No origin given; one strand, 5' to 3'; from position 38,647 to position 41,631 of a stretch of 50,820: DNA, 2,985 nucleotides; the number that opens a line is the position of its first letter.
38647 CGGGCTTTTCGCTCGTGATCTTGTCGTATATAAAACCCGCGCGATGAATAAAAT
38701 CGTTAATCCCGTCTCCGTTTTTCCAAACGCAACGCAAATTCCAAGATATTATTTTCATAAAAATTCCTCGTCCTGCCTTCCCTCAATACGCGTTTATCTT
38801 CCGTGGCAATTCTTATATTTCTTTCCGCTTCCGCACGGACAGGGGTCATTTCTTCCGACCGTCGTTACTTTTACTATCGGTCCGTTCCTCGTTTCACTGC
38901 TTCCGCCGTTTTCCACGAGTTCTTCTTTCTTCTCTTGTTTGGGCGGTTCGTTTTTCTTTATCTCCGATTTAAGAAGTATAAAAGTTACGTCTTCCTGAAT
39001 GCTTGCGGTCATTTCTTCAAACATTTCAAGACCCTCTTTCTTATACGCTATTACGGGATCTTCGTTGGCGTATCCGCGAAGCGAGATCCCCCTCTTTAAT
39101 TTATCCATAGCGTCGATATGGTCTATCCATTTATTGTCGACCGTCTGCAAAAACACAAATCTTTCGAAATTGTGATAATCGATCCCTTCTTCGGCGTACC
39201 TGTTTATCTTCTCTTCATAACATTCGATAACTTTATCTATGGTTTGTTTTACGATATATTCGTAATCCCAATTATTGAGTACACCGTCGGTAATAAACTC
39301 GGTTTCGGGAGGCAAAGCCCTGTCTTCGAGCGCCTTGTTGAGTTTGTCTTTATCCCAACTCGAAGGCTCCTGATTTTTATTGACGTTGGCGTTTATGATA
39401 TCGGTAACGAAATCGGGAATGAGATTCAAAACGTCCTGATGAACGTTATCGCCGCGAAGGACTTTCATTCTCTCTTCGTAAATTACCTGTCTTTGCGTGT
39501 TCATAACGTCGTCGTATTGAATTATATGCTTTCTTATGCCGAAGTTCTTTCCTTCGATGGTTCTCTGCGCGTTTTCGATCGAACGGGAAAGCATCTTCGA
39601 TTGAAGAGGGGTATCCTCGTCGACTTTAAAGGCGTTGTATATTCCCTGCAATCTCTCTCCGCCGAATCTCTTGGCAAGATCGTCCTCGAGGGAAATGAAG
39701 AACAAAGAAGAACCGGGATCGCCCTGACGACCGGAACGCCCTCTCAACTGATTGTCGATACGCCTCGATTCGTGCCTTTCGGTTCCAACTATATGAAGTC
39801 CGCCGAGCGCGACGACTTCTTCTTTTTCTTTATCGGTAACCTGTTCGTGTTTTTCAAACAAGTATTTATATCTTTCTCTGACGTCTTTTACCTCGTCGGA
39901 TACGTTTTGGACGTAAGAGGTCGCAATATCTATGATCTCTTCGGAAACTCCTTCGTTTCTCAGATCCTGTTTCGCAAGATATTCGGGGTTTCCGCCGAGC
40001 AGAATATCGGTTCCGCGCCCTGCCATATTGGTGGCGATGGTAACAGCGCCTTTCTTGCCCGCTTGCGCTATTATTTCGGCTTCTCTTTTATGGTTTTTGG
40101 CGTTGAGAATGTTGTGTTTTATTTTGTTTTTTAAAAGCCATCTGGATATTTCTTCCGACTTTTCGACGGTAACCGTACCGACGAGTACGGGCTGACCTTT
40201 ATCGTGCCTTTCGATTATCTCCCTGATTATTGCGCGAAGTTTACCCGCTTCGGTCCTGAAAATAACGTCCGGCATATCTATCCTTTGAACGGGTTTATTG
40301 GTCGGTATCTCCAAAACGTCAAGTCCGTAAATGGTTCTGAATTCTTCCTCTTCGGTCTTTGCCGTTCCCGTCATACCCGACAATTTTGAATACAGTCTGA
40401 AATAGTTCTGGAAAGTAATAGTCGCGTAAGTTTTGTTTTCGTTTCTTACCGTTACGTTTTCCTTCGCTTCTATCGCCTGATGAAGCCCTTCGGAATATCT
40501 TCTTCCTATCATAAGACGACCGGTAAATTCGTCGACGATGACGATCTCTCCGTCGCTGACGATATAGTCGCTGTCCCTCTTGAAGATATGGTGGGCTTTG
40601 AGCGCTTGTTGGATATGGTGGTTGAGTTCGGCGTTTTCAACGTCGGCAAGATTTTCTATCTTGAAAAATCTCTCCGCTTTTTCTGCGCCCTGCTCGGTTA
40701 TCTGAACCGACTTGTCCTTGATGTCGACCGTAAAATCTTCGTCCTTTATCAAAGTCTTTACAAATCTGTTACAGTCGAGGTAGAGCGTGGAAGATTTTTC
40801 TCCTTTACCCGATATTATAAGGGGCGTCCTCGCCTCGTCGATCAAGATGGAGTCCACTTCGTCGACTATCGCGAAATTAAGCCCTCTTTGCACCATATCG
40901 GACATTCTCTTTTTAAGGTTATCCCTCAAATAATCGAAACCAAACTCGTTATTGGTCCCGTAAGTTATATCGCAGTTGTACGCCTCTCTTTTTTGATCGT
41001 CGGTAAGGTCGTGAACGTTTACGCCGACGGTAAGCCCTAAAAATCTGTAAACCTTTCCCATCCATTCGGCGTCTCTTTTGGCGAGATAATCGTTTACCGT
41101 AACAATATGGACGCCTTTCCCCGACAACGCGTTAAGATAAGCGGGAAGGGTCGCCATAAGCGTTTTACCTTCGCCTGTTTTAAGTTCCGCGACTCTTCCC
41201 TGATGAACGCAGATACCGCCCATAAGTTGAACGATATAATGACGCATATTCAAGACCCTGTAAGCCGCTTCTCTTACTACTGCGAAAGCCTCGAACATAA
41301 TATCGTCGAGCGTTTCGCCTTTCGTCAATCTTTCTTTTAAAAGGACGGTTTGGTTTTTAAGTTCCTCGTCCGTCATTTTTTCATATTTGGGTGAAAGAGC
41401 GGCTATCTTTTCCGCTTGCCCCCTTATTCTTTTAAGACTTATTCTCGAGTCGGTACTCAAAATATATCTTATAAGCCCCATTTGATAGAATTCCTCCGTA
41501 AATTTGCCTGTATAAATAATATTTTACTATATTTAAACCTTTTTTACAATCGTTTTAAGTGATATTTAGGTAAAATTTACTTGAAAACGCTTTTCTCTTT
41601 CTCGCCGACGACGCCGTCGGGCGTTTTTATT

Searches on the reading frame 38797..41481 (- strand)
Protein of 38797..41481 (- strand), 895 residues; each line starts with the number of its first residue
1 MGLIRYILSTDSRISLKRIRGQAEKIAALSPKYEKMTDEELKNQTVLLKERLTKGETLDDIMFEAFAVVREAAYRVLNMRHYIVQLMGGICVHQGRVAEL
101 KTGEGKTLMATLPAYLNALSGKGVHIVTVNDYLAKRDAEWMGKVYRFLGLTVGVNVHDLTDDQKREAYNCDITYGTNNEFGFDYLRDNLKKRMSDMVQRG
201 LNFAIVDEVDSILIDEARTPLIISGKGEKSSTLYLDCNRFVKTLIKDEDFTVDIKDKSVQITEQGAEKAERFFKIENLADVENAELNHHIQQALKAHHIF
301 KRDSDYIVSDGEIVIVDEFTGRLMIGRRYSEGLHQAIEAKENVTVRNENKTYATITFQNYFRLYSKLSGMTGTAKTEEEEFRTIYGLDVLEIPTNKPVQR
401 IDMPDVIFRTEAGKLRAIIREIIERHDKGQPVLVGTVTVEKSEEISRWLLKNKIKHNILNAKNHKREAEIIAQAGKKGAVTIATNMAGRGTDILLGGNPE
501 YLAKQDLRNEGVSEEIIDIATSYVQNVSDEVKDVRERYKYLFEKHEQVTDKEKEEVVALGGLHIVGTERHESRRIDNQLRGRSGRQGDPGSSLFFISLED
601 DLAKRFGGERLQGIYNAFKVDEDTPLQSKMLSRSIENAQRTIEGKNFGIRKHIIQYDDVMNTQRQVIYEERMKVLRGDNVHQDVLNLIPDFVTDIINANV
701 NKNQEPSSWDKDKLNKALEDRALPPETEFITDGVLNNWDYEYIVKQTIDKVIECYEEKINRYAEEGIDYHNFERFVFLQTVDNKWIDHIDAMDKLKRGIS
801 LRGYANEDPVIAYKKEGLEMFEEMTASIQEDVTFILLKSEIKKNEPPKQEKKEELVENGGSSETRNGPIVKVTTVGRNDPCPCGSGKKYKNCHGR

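Call 62: list_cluster_members(proteins=[window:38797-41481:-, window:1178-3559:-, window:48860-49783:+, window:49836-50699:+, window:48078-48860:+])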
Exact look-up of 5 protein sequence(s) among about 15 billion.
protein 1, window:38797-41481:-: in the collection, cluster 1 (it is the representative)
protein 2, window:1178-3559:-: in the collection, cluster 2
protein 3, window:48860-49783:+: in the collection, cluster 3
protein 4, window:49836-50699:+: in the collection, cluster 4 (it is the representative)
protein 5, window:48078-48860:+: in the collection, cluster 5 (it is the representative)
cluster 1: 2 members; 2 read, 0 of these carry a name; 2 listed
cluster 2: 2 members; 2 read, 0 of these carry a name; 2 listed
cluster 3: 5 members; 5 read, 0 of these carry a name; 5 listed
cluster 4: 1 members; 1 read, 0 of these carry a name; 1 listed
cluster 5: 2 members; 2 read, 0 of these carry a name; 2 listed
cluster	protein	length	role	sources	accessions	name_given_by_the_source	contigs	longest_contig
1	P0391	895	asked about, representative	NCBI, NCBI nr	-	-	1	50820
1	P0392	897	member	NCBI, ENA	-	-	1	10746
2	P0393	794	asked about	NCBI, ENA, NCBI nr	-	-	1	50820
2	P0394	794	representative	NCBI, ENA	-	-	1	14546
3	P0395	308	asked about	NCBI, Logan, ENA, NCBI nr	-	-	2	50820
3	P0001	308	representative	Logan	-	-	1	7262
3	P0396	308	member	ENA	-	-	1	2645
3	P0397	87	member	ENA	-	-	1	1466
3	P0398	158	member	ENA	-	-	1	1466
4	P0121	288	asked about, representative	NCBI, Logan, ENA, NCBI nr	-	-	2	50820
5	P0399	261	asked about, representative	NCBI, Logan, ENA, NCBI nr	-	-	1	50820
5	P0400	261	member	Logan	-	-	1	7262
